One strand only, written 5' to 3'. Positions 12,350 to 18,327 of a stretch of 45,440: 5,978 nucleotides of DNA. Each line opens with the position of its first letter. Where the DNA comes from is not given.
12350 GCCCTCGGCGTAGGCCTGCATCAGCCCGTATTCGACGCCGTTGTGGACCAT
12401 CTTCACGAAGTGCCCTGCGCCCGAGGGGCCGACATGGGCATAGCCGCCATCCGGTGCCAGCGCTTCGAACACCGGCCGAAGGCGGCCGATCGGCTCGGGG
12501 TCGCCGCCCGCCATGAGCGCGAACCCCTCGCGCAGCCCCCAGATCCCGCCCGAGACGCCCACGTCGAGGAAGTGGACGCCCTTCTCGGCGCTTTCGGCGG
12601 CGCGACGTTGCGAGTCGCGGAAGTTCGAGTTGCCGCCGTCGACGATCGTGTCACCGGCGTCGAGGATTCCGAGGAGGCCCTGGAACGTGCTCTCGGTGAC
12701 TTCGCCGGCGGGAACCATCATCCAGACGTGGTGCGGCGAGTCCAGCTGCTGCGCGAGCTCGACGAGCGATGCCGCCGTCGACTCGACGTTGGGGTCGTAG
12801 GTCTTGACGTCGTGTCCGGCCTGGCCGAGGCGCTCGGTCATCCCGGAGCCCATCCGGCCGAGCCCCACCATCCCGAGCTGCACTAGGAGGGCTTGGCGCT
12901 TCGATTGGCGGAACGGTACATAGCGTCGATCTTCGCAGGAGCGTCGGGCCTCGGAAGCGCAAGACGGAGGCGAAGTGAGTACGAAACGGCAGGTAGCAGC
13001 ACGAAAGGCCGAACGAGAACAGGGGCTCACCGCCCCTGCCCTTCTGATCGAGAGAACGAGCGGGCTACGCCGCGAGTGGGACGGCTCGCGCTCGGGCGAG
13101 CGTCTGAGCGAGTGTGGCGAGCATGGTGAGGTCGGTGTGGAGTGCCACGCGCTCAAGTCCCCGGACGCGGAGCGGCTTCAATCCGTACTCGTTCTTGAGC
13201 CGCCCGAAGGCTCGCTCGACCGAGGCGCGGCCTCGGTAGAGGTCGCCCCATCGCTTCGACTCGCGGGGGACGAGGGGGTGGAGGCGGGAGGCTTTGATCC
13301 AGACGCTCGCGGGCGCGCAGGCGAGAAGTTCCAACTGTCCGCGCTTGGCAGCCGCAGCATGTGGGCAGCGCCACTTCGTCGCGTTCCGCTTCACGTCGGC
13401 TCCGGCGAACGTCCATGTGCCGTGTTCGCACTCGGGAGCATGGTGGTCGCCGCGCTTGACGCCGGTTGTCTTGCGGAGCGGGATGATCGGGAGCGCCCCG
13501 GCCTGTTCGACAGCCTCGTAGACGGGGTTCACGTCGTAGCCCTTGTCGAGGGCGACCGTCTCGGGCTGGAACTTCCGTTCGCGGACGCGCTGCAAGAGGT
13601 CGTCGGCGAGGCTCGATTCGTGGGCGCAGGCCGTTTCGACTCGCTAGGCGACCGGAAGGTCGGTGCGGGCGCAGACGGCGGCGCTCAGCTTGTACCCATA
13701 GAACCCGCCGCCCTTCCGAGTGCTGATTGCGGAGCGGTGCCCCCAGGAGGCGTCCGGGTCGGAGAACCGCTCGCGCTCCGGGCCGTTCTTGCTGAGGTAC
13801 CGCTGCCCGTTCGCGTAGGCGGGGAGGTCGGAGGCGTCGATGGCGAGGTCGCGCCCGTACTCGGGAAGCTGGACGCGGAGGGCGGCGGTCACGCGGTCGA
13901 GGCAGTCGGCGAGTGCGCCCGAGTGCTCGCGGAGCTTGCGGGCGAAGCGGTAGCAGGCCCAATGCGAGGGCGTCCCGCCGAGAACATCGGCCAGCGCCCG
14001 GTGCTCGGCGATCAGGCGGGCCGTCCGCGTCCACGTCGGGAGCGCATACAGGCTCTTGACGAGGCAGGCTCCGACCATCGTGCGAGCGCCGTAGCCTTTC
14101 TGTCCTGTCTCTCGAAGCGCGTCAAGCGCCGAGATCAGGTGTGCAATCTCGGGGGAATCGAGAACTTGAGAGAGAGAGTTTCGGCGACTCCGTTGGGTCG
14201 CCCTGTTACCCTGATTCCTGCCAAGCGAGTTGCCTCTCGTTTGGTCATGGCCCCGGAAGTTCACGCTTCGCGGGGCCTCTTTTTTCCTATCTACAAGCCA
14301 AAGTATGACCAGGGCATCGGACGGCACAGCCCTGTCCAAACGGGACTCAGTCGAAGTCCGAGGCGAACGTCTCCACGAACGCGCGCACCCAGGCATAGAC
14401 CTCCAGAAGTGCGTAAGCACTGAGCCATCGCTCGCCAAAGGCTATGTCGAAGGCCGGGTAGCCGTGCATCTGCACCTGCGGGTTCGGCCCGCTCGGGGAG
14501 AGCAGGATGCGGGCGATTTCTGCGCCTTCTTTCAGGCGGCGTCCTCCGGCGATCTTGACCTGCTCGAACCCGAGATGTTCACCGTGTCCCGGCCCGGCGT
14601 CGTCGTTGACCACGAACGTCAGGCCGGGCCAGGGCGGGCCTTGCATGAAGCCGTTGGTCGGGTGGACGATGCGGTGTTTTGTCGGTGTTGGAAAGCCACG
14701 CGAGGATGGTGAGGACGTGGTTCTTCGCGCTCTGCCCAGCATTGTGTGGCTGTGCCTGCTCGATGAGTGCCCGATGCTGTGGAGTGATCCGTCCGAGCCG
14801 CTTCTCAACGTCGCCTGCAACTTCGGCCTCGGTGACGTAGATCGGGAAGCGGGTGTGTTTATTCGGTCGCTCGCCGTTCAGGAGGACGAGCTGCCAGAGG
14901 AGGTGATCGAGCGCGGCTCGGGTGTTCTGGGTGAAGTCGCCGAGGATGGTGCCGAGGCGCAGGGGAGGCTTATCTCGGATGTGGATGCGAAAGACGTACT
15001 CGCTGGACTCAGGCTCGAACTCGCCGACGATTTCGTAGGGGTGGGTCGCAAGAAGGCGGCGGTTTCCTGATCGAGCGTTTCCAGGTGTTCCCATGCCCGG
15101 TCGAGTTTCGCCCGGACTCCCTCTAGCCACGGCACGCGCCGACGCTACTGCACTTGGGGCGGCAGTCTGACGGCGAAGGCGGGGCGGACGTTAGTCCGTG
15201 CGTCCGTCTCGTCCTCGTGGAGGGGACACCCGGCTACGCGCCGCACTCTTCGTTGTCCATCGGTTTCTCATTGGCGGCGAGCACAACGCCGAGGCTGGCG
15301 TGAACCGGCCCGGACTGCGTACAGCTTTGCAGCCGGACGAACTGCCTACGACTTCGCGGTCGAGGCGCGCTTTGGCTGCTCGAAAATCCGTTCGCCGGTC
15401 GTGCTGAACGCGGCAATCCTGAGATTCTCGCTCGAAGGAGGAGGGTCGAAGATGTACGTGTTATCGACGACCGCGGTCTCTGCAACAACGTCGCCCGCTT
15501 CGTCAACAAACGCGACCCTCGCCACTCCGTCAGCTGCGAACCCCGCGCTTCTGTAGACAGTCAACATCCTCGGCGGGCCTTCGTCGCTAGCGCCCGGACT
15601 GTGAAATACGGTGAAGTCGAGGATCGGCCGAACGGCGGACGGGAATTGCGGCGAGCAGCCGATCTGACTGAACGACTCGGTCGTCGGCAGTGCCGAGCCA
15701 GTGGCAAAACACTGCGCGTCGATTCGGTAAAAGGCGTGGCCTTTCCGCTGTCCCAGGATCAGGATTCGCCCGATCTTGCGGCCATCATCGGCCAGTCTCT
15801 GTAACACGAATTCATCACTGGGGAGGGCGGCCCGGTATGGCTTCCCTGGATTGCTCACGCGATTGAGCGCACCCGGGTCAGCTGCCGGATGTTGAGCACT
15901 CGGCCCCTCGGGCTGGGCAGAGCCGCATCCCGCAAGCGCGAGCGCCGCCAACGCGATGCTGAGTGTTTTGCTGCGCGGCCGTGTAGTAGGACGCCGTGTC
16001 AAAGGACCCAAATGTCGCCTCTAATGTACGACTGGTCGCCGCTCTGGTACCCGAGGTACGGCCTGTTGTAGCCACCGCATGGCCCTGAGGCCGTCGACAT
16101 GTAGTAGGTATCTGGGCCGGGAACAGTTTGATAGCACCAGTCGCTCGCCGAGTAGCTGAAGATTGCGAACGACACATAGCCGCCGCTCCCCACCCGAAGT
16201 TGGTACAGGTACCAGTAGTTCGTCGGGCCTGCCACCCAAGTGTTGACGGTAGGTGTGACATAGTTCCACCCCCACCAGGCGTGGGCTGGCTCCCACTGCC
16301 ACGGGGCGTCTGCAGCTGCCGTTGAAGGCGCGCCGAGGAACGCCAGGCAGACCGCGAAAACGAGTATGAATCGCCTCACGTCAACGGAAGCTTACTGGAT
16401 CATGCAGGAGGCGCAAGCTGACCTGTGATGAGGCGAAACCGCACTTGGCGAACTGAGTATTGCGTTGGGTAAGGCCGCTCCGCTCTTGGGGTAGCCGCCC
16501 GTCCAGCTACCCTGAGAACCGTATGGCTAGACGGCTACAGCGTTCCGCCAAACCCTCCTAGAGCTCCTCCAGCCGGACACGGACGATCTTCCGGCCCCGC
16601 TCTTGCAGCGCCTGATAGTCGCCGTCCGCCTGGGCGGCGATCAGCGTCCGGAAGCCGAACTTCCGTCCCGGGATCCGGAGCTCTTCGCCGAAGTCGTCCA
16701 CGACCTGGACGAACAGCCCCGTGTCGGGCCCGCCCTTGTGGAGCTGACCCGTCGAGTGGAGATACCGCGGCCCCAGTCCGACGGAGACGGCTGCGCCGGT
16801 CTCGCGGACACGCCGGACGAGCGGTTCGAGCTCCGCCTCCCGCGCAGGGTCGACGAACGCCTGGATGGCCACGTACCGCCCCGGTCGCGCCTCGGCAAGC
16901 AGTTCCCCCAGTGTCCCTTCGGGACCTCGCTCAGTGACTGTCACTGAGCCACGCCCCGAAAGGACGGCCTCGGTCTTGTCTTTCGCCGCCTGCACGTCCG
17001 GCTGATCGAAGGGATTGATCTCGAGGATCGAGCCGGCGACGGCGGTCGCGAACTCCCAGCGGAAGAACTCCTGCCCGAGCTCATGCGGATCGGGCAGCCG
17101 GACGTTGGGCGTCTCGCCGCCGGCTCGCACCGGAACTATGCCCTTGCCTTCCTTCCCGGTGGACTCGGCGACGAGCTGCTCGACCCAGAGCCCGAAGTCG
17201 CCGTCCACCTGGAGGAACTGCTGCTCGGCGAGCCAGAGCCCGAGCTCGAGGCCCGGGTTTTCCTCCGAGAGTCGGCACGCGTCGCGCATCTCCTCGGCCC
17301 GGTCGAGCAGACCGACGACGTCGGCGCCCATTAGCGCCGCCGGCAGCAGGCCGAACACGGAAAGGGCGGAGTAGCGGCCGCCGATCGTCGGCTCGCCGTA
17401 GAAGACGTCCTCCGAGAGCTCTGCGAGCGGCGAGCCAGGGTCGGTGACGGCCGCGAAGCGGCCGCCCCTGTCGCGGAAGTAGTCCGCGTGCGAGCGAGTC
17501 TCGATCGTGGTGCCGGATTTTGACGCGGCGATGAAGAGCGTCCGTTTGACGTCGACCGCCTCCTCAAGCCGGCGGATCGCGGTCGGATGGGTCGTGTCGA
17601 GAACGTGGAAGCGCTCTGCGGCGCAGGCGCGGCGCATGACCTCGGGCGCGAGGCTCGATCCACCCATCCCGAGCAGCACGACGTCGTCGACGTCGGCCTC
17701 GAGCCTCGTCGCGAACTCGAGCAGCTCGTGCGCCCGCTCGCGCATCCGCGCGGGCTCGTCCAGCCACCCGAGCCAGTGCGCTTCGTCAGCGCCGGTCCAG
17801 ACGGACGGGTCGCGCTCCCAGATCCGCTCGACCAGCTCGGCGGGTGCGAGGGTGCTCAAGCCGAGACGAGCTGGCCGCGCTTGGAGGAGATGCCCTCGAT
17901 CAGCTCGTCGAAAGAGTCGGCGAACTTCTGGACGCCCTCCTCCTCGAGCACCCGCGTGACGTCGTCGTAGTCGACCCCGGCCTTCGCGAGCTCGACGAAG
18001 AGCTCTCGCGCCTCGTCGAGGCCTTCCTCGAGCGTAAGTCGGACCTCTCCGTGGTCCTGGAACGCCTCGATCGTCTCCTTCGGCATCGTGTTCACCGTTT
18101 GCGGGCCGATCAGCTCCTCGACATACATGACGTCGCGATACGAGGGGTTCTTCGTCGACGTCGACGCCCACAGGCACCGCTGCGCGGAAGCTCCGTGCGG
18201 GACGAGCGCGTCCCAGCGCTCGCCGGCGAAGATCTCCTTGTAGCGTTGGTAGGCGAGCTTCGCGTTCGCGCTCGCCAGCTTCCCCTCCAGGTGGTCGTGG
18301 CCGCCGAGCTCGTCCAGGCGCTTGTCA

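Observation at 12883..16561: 3.67-kb IS5-like unit inserted exactly in the pgi-stop/gnd-start overlap, with CTAG duplication and 16/17 terminal inverted repeats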

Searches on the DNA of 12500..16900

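Call 77: search_rna_families(source=window, start=12500, end=16900, threshold=evalue, max_evalue=0.1)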
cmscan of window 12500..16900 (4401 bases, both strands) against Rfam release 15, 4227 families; matches with E-value up to 0.1: 1.
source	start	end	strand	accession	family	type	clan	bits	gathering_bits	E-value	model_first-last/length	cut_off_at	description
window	14544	14615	-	RF03047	RAGATH-16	Gene; sRNA;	-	26.5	65.6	0.063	1-72/72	no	RAGATH-16 RNA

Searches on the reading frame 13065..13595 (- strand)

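Call 9: search_protein_families(library=pfam, proteins=[window:13065-13595:-], max_evalue=0.01)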
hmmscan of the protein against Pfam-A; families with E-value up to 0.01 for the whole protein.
window:13065-13595:- (176 aa): 2 families
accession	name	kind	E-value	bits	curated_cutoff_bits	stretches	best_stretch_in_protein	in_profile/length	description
PF01609.27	DDE_Tnp_1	-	8.8e-14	52.2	23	1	5-160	73-197/200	Transposase DDE domain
PF13751.12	DDE_Tnp_1_6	-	4.1e-07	30.8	25.1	1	111-160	68-118/125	Transposase DDE domain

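Call 10: search_protein_families(library=ncbifam, proteins=[window:13065-13595:-], max_evalue=0.01)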
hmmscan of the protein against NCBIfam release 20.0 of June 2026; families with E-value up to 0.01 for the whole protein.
window:13065-13595:- (176 aa): 11 families
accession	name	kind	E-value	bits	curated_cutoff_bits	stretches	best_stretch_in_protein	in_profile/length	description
NF033551.1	transpos_IS1182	equivalog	5.4e-19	68.4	270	1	2-168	302-487/488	IS1182 family transposase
NF033581.1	transpos_IS5_4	equivalog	1.6e-10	40.8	140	1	98-160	219-281/285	IS5 family transposase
NF033579.1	transpos_IS5_2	equivalog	1.5e-08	34.5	140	1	9-50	180-221/289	IS5 family transposase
NF033540.2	transpos_IS701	equivalog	8.8e-08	31.8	150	1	2-167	173-362/363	IS701 family transposase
NF033580.1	transpos_IS5_3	equivalog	2.8e-06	27.1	110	0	4-45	163-206/258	IS5 family transposase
NF033559.2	transpos_IS1634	equivalog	1.6e-05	24.1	100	1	119-169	378-428/483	IS1634 family transposase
NF033591.1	transpos_IS4_2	equivalog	0.00012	21.3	152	1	12-167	120-277/340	IS4 family transposase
NF033578.1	transpos_IS5_1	equivalog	0.0002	20.6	275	1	94-161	347-411/419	IS5 family transposase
NF033539.1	transpos_IS1380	equivalog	0.0023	16.6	180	1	11-161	208-369/419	IS1380 family transposase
NF033593.1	transpos_ISNCY_1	equivalog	0.0025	16.6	325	0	112-160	387-436/444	ISNCY family transposase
NF033592.1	transpos_IS4_1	equivalog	0.0094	15.1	115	0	17-160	183-324/332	IS4 family transposase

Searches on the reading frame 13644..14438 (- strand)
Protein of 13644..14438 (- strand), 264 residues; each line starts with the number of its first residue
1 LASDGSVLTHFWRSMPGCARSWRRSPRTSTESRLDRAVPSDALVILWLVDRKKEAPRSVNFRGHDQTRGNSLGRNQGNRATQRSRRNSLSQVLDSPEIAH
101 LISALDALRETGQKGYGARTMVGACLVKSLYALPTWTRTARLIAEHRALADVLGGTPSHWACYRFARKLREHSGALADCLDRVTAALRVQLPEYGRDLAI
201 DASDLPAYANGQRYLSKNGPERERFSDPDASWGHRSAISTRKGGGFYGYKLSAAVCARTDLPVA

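Call 9: search_protein_families(library=pfam, proteins=[window:13644-14438:-], max_evalue=0.01)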
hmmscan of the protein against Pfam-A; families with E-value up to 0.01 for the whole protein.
window:13644-14438:- (264 aa): 1 family
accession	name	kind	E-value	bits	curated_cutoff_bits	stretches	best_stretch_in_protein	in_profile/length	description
PF05598.16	DUF772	-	0.0005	20.5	23.1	1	112-181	1-72/74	Transposase domain (DUF772)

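Call 10: search_protein_families(library=ncbifam, proteins=[window:13644-14438:-], max_evalue=0.01)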
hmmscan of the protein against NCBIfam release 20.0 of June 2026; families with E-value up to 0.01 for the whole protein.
window:13644-14438:- (264 aa): 1 family
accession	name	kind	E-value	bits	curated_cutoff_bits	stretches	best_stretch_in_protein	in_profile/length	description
NF033551.1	transpos_IS1182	equivalog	8.1e-12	44.8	270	1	98-222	36-163/488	IS1182 family transposase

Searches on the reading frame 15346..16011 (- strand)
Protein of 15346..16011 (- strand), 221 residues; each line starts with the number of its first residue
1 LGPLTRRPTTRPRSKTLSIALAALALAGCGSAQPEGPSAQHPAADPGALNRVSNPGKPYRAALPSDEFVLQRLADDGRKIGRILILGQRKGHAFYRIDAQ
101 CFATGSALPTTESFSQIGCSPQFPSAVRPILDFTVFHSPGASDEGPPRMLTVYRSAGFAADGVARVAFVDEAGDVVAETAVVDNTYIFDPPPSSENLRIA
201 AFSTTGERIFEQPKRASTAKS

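Call 9: search_protein_families(library=pfam, proteins=[window:15346-16011:-], max_evalue=0.01)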
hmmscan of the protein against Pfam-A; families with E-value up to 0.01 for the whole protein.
window:15346-16011:- (221 aa): 0 families

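Call 10: search_protein_families(library=ncbifam, proteins=[window:15346-16011:-], max_evalue=0.01)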
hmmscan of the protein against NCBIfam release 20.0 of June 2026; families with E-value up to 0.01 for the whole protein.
window:15346-16011:- (221 aa): 2 families
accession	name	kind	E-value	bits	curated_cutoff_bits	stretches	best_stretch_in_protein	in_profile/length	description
NF053526.1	Myco_lipo_LppK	equivalog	0.00096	19.2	125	1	18-75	12-70/167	lipoprotein LppK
NF047847.2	SS_mature_LptM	equivalog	0.0053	16.8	27.7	0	14-30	7-21/31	LPS translocon maturation chaperone LptM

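Call 31: search_protein_families(library=pfam, proteins=[window:15346-16011:-], max_evalue=1)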
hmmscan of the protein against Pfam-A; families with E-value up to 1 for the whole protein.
window:15346-16011:- (221 aa): 1 family
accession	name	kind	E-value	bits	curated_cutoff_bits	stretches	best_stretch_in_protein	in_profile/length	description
PF08139.17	LPAM_1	-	0.28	12.2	20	1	15-29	3-17/18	Prokaryotic membrane lipoprotein lipid attachment site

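Call 32: search_protein_families(library=padloc, proteins=[window:15346-16011:-], max_evalue=1)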
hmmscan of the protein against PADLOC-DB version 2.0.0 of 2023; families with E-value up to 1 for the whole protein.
window:15346-16011:- (221 aa): 0 families

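Call 49: search_protein_representatives(protein=window:15346-16011:-)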
Query: 221 residues. Proteins with E-value up to 0.001 (for the whole library): 444; up to 1e-10: 122; up to 1e-30: 6. The best 150 are listed.
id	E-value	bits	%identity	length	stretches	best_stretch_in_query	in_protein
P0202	2.3e-74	266.1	62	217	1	7-218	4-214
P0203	5.0e-37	144.1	43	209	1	11-212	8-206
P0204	1.4e-35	139.4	43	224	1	17-219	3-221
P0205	5.8e-32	127.6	45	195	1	23-215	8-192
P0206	6.4e-32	127.4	42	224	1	20-216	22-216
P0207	1.4e-31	126.3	44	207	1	40-212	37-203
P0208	3.6e-28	115.2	44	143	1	77-211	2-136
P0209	5.5e-27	111.3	46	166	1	65-213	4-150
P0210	6.0e-26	107.9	47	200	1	19-213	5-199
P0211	9.0e-26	107.4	39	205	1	10-213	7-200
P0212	1.2e-25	106.9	38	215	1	20-213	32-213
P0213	1.7e-25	106.5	39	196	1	43-212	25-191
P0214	8.2e-25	104.2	38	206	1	21-216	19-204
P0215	7.5e-24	101.1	41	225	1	4-206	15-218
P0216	5.3e-23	98.3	37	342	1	29-213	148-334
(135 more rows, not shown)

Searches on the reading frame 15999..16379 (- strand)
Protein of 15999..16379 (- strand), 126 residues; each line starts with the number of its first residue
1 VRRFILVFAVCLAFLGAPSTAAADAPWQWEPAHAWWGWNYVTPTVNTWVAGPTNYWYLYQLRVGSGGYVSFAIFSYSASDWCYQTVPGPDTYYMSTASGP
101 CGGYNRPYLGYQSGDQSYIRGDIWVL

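Call 9: search_protein_families(library=pfam, proteins=[window:15999-16379:-], max_evalue=0.01)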
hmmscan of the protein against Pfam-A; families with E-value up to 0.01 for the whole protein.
window:15999-16379:- (126 aa): 0 families

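Call 10: search_protein_families(library=ncbifam, proteins=[window:15999-16379:-], max_evalue=0.01)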
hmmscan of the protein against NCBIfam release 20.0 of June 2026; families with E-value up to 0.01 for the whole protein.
window:15999-16379:- (126 aa): 0 families

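Call 31: search_protein_families(library=pfam, proteins=[window:15999-16379:-], max_evalue=1)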
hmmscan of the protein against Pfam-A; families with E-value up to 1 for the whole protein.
window:15999-16379:- (126 aa): 0 families

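Call 32: search_protein_families(library=padloc, proteins=[window:15999-16379:-], max_evalue=1)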
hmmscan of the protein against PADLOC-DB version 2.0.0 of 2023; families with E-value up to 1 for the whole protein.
window:15999-16379:- (126 aa): 0 families

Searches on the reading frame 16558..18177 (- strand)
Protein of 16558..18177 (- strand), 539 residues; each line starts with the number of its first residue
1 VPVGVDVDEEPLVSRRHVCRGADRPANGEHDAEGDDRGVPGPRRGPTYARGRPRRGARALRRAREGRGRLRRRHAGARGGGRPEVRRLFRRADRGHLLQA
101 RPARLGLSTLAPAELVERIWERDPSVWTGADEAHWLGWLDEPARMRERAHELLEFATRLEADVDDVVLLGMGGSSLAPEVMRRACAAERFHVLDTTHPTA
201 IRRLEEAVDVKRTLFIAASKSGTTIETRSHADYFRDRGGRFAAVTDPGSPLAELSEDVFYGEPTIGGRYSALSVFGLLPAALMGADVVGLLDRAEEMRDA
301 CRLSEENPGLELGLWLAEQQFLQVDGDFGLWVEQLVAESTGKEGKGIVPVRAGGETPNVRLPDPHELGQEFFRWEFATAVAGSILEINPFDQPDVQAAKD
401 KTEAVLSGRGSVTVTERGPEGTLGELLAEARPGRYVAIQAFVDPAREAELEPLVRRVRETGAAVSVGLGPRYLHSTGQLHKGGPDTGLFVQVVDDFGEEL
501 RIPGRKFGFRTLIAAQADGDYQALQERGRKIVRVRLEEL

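Call 9: search_protein_families(library=pfam, proteins=[window:16558-18177:-], max_evalue=0.01)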
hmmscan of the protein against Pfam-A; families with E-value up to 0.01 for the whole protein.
window:16558-18177:- (539 aa): 1 family
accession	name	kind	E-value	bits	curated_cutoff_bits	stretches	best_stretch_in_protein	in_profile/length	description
PF00342.24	PGI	-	1.4e-11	44.1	22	1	161-297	94-249/486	Phosphoglucose isomerase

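Call 10: search_protein_families(library=ncbifam, proteins=[window:16558-18177:-], max_evalue=0.01)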
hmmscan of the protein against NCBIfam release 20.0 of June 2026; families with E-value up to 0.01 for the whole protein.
window:16558-18177:- (539 aa): 12 families
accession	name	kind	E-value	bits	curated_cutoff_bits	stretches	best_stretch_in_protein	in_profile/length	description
NF007080.0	PRK09533.1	equivalog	5.8e-133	444.7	712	3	111-351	403-675/949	bifunctional transaldolase/phosoglucose isomerase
NF003016.0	PRK03868.1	equivalog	2.7e-29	102.2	487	2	144-307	40-218/410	glucose-6-phosphate isomerase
NF010696.0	PRK14096.1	equivalog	3.8e-23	81.8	671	1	162-310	113-282/528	glucose-6-phosphate isomerase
NF010697.0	PRK14097.1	equivalog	2.1e-22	79.3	443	2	131-302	40-241/448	glucose-6-phosphate isomerase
NF010695.0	PRK14095.1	equivalog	3.1e-17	62.4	703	1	147-297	126-302/536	glucose-6-phosphate isomerase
NF001211.0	PRK00179.1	equivalog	7.8e-15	54.3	492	1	159-297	142-300/544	glucose-6-phosphate isomerase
NF040629.1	PGI_Meth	equivalog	5.8e-11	42.2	350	1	163-354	61-277/396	glucose-6-phosphate isomerase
TIGR02128.1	G6PI_arch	equivalog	1.5e-09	37.2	213.9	1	151-255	10-109/308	bifunctional phosphoglucose/phosphomannose isomerase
NF006425.0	PRK08674.1-5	equivalog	9.7e-06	24.7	471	1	159-255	45-137/358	bifunctional phosphoglucose/phosphomannose isomerase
NF006423.0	PRK08674.1-2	equivalog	2.3e-05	23.4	254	1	162-257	26-117/317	bifunctional phosphoglucose/phosphomannose isomerase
NF006422.0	PRK08674.1-1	subfamily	0.00018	21.1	317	1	162-257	24-109/302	bifunctional phosphoglucose/phosphomannose isomerase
NF006426.0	PRK08674.1-6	subfamily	0.00042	19.3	295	1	154-248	36-127/354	bifunctional phosphoglucose/phosphomannose isomerase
